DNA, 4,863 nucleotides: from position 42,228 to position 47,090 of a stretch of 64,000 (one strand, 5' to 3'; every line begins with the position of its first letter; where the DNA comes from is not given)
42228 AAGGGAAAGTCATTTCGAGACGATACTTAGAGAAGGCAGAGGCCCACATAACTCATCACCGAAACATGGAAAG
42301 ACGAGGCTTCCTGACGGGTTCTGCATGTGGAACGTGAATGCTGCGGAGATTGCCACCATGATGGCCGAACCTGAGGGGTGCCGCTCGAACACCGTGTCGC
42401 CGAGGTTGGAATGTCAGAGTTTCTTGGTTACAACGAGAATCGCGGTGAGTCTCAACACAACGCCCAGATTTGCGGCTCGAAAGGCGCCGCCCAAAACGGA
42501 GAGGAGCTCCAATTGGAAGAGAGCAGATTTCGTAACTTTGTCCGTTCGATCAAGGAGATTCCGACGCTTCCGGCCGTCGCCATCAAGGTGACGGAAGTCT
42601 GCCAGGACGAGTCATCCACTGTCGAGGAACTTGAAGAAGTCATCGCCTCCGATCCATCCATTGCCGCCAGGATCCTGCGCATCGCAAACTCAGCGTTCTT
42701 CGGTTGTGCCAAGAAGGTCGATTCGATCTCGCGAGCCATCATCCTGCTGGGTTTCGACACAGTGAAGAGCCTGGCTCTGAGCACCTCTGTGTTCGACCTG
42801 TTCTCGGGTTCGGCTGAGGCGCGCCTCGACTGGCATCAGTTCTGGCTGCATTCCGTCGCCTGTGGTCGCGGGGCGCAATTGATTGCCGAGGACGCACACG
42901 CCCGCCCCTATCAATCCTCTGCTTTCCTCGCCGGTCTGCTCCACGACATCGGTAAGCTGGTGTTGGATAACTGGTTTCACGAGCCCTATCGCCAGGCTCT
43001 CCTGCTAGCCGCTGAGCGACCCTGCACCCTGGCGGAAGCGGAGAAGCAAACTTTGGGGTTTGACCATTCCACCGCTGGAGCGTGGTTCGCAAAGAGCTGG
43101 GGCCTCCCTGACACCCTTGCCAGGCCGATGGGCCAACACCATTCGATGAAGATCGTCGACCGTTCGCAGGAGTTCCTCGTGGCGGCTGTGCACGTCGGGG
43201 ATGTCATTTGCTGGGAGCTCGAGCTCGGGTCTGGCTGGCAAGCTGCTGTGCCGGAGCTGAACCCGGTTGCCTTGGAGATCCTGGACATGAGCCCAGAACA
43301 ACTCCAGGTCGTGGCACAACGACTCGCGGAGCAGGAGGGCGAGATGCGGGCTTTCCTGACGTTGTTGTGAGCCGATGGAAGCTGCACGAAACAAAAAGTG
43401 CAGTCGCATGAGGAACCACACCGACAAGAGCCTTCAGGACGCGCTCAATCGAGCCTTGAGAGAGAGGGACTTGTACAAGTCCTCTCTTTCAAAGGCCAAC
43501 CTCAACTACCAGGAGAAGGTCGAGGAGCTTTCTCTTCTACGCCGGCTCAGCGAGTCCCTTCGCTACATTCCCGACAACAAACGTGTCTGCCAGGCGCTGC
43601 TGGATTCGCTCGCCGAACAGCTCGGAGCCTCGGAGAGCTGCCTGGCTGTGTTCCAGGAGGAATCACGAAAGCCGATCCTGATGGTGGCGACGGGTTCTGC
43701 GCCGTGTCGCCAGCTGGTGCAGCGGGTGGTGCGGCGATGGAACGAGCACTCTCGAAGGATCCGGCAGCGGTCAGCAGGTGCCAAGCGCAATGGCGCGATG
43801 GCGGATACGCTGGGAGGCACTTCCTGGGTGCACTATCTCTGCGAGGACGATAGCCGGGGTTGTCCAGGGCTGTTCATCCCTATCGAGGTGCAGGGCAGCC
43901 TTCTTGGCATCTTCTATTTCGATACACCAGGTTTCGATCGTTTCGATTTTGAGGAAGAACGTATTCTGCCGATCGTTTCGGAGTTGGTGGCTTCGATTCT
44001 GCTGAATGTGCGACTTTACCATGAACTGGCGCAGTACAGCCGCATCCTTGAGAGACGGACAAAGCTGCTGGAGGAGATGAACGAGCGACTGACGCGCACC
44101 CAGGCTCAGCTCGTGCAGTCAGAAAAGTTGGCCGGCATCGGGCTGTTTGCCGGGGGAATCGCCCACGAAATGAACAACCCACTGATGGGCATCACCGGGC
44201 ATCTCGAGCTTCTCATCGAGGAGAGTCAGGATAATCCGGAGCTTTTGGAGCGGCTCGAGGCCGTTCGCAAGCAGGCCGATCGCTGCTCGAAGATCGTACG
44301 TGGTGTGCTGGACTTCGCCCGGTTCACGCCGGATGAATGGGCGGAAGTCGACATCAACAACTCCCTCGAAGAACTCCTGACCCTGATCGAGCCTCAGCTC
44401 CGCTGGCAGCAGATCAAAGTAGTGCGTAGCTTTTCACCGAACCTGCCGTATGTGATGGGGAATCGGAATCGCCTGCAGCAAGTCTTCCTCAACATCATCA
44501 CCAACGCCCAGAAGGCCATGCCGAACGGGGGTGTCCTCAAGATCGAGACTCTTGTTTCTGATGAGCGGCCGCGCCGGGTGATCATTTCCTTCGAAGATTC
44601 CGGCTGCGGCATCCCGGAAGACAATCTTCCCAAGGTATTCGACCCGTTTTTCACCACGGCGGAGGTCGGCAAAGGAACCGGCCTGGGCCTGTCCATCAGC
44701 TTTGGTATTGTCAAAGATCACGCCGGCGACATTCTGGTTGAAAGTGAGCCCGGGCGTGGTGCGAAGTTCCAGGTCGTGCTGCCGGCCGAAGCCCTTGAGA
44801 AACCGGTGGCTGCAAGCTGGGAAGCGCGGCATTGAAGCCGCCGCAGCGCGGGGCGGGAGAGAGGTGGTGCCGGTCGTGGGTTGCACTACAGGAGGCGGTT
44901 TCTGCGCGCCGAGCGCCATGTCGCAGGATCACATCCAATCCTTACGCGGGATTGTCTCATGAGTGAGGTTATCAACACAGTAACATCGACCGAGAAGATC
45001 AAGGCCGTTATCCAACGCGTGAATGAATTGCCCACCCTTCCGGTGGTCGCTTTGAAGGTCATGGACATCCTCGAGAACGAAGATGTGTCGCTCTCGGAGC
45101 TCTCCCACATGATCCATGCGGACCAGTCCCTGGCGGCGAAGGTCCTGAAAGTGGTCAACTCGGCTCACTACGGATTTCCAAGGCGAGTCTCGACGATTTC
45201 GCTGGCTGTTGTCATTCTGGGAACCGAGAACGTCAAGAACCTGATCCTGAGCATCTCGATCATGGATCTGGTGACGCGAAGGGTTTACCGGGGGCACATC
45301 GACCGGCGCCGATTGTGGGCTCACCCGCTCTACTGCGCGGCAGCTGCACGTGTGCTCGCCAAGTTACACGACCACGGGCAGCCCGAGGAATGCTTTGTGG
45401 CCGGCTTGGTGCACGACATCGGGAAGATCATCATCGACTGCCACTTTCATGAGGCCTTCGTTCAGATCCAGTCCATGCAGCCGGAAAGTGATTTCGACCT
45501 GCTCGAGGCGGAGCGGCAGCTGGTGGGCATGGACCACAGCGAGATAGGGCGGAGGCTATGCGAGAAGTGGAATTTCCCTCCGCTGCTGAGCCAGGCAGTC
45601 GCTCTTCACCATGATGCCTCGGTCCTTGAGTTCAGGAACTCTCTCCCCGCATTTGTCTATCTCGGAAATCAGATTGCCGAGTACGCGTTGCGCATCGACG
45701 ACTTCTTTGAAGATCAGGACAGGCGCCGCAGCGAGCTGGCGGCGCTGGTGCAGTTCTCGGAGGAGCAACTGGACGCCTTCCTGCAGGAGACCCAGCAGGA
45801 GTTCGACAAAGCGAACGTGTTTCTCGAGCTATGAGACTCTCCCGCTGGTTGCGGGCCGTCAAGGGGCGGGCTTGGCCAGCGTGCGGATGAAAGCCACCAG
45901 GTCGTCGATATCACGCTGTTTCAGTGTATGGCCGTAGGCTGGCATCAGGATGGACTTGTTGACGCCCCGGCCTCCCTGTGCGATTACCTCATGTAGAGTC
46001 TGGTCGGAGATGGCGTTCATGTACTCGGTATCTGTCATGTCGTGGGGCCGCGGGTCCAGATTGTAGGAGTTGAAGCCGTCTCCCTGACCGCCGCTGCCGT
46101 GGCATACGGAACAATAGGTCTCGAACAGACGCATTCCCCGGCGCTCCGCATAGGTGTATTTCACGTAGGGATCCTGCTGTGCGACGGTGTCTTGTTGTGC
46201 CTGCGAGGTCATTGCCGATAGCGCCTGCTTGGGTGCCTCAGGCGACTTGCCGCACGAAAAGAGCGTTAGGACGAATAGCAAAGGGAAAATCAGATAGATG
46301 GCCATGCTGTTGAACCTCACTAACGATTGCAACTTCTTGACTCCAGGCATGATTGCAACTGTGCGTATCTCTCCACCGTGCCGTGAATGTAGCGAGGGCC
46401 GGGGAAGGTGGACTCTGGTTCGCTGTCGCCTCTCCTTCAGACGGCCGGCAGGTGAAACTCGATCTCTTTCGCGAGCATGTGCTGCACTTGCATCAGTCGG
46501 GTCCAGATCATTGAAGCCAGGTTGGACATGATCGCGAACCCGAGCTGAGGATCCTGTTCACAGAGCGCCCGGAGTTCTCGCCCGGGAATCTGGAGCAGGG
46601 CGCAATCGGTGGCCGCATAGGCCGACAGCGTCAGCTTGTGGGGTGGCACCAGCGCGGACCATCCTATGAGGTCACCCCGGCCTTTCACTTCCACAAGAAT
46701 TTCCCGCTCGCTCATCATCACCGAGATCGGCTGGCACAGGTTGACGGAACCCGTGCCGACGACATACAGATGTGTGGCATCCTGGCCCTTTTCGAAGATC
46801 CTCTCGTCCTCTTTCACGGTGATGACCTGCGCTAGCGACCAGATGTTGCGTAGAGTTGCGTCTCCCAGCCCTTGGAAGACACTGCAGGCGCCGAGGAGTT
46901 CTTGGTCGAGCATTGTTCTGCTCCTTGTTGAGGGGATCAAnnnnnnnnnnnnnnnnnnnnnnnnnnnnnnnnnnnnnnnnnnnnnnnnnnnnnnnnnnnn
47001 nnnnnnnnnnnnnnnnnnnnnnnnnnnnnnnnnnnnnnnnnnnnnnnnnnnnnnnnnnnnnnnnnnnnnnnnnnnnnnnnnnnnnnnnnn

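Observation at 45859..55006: Single operon encoding a putative outer-membrane-to-NAD(P) electron conduit: Cyc2-like porin, blue-copper protein, flavoprotein, Rieske/cyt b and octaheme cytochrome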

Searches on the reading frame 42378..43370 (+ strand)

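Call 80: search_protein_families(library=pfam, proteins=[window:42378-43370:+], max_evalue=0.001)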
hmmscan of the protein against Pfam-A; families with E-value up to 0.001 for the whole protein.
window:42378-43370:+ (330 aa): 2 families
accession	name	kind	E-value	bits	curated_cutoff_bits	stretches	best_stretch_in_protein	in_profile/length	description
PF08668.18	HDOD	-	2.3e-59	200.6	22.9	1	61-256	1-195/196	HDOD domain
PF01966.28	HD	-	9.8e-05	23.1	22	1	158-259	4-90/116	HD domain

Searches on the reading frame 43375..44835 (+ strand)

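Call 80: search_protein_families(library=pfam, proteins=[window:43375-44835:+], max_evalue=0.001)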
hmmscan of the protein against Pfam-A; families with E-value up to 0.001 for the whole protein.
window:43375-44835:+ (486 aa): 2 families
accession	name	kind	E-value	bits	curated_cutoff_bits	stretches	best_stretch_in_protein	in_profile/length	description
PF02518.31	HATPase_c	-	2.1e-26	93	26.4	1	362-472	1-110/111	Histidine kinase-, DNA gyrase B-, and HSP90-like ATPase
PF00512.31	HisKA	-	8.8e-16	58.2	26.9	1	257-317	4-63/66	His Kinase A (phospho-acceptor) domain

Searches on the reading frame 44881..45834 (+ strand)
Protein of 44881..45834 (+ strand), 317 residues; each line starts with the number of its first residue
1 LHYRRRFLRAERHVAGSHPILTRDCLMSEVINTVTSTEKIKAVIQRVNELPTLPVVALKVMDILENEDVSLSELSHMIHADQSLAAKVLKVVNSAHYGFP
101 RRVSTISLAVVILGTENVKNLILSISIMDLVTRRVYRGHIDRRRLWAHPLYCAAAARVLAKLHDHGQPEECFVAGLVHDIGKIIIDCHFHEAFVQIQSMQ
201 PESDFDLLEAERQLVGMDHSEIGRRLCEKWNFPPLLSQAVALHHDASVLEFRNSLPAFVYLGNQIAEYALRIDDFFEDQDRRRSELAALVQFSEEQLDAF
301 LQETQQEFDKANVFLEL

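Call 80: search_protein_families(library=pfam, proteins=[window:44881-45834:+], max_evalue=0.001)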
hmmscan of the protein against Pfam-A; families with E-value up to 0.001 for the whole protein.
window:44881-45834:+ (317 aa): 2 families
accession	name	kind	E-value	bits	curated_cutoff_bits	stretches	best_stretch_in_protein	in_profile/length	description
PF08668.18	HDOD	-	7e-62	208.9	22.9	1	50-245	1-195/196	HDOD domain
PF01966.28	HD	-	1.8e-10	41.5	22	1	146-257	2-93/116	HD domain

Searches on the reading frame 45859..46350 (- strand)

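Call 4: search_protein_families(library=pfam, proteins=[window:45859-46350:-], max_evalue=0.01)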
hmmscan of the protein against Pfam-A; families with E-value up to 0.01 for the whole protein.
window:45859-46350:- (163 aa): 2 families
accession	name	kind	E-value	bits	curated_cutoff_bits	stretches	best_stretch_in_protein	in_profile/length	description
PF13442.11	Cytochrome_CBB3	-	1.4e-11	45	27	1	70-155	4-68/68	Cytochrome C oxidase, cbb3-type, subunit III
PF00034.26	Cytochrom_C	-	1.2e-09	39.8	21.3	1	71-158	3-89/90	Cytochrome c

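Call 5: search_protein_families(library=ncbifam, proteins=[window:45859-46350:-], max_evalue=0.01)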
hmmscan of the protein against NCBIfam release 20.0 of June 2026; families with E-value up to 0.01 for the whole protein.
window:45859-46350:- (163 aa): 11 families
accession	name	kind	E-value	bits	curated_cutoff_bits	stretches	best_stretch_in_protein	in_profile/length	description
TIGR00782.1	ccoP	equivalog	6.3e-11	42.1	179.95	1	52-160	92-194/285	cytochrome-c oxidase, cbb3-type subunit III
NF011054.0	PRK14486.1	equivalog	3.4e-08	33.4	447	1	51-158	197-290/294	putative bifunctional cbb3-type cytochrome c oxidase subunit II/cytochrome c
TIGR04494.1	c550_PedF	equivalog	1.7e-05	24.7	122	1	42-158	23-130/133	cytochrome c-550 PedF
TIGR03872.1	cytochrome_MoxG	equivalog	2e-05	24.7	147.8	1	48-160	23-123/133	cytochrome c(L), periplasmic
TIGR03874.1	4cys_cytochr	equivalog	4.4e-05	23.3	161.75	1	71-159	35-116/143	c-type cytochrome, methanol metabolism-related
NF045930.1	Cytc6PetJCyano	equivalog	6.4e-05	22.9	135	1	70-157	29-104/110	cytochrome c6 PetJ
NF033864.1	cytochrome579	equivalog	0.00011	22.1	280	1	78-126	60-108/179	cytochrome 579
NF050122.1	bc1_QcrC_actin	exception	0.0003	20.2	200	1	62-114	128-181/253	cytochrome bc1 complex diheme cytochrome c subunit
TIGR03045.1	PS_II_C550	equivalog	0.0053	16.4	177.75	1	43-87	22-69/159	photosystem II cytochrome c-550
TIGR02603.1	CxxCH_TIGR02603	domain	0.0059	16.6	68.15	0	70-91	4-25/134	putative heme-binding domain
NF045774.1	cytochro_C551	exception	0.0068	16.4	118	0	26-90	12-60/110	cytochrome c551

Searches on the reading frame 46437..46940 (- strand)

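Call 4: search_protein_families(library=pfam, proteins=[window:46437-46940:-], max_evalue=0.01)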
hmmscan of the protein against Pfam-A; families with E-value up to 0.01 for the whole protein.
window:46437-46940:- (167 aa): 1 family
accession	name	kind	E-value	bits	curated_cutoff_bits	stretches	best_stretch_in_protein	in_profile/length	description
PF00027.35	cNMP_binding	-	1.7e-14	54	27.5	1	41-130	3-89/89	Cyclic nucleotide-binding domain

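Call 5: search_protein_families(library=ncbifam, proteins=[window:46437-46940:-], max_evalue=0.01)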
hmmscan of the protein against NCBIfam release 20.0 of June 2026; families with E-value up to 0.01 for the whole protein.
window:46437-46940:- (167 aa): 8 families
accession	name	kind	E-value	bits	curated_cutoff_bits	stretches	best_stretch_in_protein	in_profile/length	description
NF006901.0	PRK09392.1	equivalog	1.1e-08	34.7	211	1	13-144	6-133/236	transcriptional activator FtrB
NF041163.2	encap_f2b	equivalog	3.2e-08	33.1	400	1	15-137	72-193/450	family 2B encapsulin nanocompartment shell protein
NF008732.0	PRK11753.1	equivalog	2e-06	27.4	266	1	28-152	14-136/214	cAMP-activated global transcriptional regulator CRP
TIGR03896.1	cyc_nuc_ocin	subfamily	5.5e-06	26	161.05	1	36-157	7-129/317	bacteriocin-type transport-associated protein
NF050815.1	TransActFtrBCaul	equivalog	0.00049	19.4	300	1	20-143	15-134/251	transcriptional activator FtrB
TIGR03697.1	NtcA_cyano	equivalog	0.0017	18.1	244.95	1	47-155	3-110/193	global nitrogen regulator NtcA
NF008365.0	PRK11161.1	subfamily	0.0044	16.3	228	1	42-145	52-151/250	fumarate/nitrate reduction transcriptional regulator Fnr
NF050806.1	TransRegFixKCaul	equivalog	0.0078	15.5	300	1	37-132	23-112/215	transcriptional regulator FixK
